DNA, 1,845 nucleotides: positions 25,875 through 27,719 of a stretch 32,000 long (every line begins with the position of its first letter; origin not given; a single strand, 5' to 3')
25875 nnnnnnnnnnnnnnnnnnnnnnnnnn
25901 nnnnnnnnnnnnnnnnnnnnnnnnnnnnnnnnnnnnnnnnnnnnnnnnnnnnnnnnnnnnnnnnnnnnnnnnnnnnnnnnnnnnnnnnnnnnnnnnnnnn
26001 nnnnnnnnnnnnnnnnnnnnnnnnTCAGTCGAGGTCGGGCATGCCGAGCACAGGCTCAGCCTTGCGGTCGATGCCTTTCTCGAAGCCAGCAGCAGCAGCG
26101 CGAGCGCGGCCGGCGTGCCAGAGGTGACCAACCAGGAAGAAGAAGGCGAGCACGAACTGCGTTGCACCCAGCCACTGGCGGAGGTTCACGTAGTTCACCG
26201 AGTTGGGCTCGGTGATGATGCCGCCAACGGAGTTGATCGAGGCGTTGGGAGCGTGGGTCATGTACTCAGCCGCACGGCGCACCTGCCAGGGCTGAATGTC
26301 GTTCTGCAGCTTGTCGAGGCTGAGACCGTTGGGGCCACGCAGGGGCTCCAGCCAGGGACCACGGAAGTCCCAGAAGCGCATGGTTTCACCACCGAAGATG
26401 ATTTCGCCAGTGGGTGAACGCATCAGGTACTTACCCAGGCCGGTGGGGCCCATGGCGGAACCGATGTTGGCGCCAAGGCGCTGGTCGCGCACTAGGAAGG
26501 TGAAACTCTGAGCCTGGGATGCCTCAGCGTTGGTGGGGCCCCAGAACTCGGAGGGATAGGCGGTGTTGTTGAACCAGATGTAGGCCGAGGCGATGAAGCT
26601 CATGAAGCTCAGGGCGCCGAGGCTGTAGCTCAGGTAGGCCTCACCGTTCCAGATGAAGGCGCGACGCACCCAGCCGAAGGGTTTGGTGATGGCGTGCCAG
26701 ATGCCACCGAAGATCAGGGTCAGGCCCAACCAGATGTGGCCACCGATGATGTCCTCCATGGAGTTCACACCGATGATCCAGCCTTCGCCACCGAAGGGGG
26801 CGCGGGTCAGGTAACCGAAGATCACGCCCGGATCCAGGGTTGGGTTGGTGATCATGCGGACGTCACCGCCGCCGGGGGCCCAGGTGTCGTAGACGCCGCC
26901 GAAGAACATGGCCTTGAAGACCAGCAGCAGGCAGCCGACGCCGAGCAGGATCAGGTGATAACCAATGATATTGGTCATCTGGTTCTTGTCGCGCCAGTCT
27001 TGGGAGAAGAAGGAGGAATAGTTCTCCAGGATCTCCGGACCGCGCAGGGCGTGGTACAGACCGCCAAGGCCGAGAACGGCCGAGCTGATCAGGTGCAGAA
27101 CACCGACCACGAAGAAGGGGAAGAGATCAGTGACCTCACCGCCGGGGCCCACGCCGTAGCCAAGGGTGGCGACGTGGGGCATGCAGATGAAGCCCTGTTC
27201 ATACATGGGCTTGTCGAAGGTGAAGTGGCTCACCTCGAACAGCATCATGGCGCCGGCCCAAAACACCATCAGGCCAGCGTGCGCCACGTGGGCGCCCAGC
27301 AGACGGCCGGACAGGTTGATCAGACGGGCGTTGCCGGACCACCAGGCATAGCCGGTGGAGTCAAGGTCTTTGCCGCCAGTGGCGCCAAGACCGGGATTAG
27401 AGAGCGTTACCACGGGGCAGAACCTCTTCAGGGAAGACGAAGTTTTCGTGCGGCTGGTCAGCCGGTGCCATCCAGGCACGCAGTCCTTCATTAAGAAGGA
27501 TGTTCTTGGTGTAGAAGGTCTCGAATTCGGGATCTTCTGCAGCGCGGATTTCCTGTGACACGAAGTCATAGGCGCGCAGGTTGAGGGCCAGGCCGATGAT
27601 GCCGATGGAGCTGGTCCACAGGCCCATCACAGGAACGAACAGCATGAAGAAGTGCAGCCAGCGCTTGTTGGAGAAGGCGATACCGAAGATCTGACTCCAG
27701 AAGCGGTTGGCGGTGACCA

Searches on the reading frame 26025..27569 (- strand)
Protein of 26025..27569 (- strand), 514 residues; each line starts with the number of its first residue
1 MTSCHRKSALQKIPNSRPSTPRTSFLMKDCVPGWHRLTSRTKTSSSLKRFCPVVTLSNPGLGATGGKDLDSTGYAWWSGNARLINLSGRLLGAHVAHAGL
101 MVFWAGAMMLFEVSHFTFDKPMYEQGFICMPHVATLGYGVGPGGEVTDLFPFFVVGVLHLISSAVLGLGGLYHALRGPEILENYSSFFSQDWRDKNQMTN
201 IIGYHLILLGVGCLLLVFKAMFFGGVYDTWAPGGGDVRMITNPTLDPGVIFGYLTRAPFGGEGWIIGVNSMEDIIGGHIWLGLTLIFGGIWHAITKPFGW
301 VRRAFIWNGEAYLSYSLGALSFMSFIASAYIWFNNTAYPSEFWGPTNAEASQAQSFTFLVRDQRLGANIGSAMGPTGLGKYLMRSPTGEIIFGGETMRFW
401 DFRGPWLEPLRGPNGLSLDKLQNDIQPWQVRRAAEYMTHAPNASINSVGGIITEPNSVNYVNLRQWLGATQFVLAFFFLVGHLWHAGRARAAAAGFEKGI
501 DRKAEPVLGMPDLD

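Call 64: search_protein_families(library=pfam, proteins=[window:26025-27569:-], max_evalue=0.01)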
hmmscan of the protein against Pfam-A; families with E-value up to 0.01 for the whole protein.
window:26025-27569:- (514 aa): 1 family
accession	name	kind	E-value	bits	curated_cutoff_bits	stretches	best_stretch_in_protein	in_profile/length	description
PF00421.24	PSII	-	3.2e-130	435.7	25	1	72-509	1-496/500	Photosystem II protein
